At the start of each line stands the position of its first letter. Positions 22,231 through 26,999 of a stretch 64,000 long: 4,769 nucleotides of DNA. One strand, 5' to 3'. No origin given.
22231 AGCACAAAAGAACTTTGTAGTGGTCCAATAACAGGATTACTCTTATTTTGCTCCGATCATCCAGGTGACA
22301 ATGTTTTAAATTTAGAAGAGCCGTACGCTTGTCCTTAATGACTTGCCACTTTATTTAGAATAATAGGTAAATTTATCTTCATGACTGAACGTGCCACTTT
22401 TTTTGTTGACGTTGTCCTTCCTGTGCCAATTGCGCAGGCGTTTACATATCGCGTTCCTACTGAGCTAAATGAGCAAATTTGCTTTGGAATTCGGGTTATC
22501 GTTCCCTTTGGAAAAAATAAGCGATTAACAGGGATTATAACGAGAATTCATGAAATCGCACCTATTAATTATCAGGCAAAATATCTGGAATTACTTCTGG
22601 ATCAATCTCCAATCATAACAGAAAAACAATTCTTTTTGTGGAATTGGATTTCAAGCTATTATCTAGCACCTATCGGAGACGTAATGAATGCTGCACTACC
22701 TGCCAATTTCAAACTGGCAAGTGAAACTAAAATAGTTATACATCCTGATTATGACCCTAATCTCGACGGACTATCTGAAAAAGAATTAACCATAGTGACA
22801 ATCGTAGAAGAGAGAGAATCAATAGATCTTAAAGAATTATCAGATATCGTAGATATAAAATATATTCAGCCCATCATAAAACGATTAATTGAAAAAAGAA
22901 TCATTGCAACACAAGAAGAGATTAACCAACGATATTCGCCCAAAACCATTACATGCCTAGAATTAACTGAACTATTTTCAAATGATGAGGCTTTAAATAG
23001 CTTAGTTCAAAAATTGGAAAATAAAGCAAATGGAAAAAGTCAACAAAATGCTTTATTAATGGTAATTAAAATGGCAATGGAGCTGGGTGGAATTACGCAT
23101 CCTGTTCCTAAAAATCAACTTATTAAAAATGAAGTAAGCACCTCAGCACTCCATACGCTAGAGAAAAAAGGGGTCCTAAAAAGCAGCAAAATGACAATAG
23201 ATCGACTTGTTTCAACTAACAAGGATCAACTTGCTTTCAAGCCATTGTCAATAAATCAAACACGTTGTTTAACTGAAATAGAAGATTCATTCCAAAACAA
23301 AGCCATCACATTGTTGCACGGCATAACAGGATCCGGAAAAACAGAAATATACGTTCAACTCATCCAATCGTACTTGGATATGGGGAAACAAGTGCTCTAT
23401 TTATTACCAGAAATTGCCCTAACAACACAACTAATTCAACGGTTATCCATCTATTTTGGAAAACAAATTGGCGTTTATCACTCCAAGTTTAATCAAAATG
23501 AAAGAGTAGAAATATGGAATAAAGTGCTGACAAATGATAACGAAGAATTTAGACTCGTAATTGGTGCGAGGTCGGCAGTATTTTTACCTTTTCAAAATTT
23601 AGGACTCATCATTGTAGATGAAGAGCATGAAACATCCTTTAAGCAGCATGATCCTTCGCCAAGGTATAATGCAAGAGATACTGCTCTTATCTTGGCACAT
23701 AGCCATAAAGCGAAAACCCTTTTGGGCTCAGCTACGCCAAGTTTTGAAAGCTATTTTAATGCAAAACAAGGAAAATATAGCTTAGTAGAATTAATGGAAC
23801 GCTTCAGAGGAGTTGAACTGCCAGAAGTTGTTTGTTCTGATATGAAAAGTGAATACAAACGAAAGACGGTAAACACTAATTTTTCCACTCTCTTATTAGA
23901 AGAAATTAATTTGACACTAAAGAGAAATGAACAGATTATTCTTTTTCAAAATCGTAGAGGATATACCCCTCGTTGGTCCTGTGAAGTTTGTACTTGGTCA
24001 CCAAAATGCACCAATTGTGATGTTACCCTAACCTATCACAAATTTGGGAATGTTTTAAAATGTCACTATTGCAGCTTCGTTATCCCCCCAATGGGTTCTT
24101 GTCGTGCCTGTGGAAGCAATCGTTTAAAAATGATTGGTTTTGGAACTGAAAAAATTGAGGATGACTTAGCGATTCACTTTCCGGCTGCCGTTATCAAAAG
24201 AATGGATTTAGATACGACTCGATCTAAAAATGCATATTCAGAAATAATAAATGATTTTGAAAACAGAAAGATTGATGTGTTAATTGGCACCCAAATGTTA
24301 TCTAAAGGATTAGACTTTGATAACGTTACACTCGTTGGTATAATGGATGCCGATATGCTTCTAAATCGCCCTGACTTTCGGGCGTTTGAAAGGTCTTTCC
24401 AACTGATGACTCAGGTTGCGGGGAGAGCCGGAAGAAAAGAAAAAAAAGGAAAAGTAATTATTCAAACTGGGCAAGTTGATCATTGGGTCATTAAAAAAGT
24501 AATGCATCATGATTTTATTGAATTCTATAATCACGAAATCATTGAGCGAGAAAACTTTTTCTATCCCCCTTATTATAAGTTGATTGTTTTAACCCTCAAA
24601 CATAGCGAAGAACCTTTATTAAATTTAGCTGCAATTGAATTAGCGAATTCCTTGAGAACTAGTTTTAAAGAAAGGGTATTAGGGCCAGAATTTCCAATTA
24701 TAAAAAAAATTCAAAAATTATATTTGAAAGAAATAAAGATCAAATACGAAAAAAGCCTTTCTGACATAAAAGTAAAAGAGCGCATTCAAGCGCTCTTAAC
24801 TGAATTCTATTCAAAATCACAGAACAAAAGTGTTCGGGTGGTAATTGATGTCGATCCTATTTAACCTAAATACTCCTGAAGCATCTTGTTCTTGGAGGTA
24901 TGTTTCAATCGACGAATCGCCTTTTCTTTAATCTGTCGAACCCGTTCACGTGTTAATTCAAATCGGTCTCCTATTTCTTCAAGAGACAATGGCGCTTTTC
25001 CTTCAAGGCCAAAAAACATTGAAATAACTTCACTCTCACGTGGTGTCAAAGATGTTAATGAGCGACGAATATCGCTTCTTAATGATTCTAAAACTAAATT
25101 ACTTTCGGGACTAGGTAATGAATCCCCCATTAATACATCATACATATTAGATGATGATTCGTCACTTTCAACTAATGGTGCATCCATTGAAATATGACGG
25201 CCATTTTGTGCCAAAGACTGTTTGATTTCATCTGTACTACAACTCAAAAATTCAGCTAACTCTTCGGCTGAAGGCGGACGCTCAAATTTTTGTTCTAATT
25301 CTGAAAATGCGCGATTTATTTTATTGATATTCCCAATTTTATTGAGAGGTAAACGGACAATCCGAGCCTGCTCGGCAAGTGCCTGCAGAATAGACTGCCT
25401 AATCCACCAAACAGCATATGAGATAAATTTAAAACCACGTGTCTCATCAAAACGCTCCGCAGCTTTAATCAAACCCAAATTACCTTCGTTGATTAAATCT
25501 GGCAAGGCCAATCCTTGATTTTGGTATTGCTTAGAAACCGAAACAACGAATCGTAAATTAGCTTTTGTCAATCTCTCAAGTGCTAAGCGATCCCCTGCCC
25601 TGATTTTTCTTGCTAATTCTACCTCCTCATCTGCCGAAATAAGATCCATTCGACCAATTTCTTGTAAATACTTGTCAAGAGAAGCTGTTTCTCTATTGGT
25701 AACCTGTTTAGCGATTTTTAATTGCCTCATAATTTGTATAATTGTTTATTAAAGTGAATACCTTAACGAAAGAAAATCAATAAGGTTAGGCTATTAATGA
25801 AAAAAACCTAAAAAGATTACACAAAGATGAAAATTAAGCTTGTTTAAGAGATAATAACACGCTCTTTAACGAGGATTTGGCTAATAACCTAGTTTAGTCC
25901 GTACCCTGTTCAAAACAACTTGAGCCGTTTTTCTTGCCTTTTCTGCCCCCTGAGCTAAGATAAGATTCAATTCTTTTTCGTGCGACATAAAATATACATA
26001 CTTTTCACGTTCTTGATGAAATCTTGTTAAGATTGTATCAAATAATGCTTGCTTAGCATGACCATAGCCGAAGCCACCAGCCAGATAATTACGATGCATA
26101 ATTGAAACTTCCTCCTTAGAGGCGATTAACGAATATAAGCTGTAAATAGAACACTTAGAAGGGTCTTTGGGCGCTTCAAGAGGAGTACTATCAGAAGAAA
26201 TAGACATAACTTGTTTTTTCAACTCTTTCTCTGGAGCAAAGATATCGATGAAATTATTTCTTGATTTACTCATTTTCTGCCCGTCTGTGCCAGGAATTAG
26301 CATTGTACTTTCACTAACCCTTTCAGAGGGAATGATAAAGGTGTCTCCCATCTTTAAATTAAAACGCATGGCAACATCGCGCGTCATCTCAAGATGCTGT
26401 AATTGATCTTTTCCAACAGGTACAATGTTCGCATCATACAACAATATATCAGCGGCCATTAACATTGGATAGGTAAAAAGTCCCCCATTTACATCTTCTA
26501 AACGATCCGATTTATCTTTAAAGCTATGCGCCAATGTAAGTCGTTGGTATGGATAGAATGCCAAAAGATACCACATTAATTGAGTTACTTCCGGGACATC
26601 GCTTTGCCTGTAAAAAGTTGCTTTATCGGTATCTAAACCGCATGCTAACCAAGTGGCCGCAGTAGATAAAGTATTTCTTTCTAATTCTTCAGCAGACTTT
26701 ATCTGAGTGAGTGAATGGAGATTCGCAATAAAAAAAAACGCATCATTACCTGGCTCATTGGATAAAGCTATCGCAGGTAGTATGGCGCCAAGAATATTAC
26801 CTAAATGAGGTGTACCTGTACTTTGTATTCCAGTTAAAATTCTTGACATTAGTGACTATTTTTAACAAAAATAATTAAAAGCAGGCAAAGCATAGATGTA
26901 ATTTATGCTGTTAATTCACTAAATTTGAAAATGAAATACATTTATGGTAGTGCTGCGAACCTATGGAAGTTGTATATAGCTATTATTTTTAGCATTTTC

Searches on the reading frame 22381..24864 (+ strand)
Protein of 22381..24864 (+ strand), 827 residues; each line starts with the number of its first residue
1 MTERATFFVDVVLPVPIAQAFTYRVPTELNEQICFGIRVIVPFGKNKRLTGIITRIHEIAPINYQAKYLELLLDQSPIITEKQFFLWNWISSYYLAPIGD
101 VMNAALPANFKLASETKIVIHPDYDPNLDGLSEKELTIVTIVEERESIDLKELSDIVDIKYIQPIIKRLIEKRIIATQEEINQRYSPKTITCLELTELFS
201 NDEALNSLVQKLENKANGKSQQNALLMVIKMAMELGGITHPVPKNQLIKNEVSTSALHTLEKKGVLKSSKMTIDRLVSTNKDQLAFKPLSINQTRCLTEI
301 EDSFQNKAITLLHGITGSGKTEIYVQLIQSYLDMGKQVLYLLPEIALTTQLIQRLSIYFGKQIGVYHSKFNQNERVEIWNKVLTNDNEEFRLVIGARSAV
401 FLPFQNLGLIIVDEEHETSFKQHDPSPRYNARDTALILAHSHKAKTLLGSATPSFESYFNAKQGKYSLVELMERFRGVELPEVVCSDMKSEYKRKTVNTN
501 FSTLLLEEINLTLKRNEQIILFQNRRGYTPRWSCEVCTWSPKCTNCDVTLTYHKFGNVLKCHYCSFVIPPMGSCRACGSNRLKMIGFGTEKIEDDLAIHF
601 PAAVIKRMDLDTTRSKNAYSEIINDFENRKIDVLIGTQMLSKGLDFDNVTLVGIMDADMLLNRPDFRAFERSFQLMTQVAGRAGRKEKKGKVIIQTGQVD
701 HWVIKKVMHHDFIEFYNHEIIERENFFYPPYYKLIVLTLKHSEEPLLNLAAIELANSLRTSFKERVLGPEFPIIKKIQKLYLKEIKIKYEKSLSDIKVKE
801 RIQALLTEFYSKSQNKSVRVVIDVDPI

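Call 61: search_protein_families(library=pfam, proteins=[window:22381-24864:+], max_evalue=0.00001)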
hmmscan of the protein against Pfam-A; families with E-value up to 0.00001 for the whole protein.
window:22381-24864:+ (827 aa): 6 families
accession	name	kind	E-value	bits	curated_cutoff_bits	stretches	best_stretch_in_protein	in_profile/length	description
PF17764.6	PriA_3primeBD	-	8.6e-28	96.5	22.7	1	10-107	1-96/96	3'DNA-binding domain (3'BD)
PF00270.35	DEAD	-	4.6e-17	62.7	26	1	293-456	4-162/167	DEAD/DEAH box helicase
PF04851.21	ResIII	-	4.4e-14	53.2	22.5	1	292-454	7-163/164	Type III restriction enzyme, res subunit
PF00271.37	Helicase_C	-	5.5e-13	49.6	23.5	1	609-686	44-109/110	Helicase conserved C-terminal domain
PF18319.7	Zn_ribbon_PriA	-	1.1e-11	44.9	26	1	543-569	1-27/27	PriA DNA helicase Cys-rich region (CRR) domain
PF18074.6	PriA_C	-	1.1e-09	39.4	26.9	1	730-826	1-95/95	Primosomal protein N C-terminal domain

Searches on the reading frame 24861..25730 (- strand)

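Call 61: search_protein_families(library=pfam, proteins=[window:24861-25730:-], max_evalue=0.00001)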
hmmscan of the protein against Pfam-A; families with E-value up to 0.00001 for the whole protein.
window:24861-25730:- (289 aa): 4 families
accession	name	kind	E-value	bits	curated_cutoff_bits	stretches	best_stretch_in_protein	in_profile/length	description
PF04542.20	Sigma70_r2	-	1.6e-17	63.5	24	1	56-123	3-70/71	Sigma-70 region 2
PF04545.22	Sigma70_r4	-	5.1e-17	61.6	24.1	1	225-277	2-50/50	Sigma-70, region 4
PF04539.22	Sigma70_r3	-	1.3e-14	54.4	25.3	1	134-194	2-62/78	Sigma-70 region 3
PF00140.25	Sigma70_r1_2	-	1.8e-13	50.6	22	1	17-48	2-33/34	Sigma-70 factor, region 1.2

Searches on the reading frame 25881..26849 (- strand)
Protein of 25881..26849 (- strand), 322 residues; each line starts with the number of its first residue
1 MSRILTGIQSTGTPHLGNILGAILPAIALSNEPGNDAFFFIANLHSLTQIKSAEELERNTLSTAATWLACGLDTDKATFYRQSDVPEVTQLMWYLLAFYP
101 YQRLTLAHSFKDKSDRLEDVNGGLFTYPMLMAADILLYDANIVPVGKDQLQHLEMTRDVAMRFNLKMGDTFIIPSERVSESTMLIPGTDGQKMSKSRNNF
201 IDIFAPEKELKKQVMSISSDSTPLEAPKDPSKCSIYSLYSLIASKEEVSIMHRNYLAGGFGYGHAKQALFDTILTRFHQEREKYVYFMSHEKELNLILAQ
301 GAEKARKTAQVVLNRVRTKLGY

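Call 61: search_protein_families(library=pfam, proteins=[window:25881-26849:-], max_evalue=0.00001)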
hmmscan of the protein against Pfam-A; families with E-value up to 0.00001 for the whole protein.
window:25881-26849:- (322 aa): 1 family
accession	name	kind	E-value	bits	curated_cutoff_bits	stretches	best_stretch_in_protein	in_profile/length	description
PF00579.31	tRNA-synt_1b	-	2.4e-52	178.5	21.1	1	3-277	7-291/292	tRNA synthetases class I (W and Y)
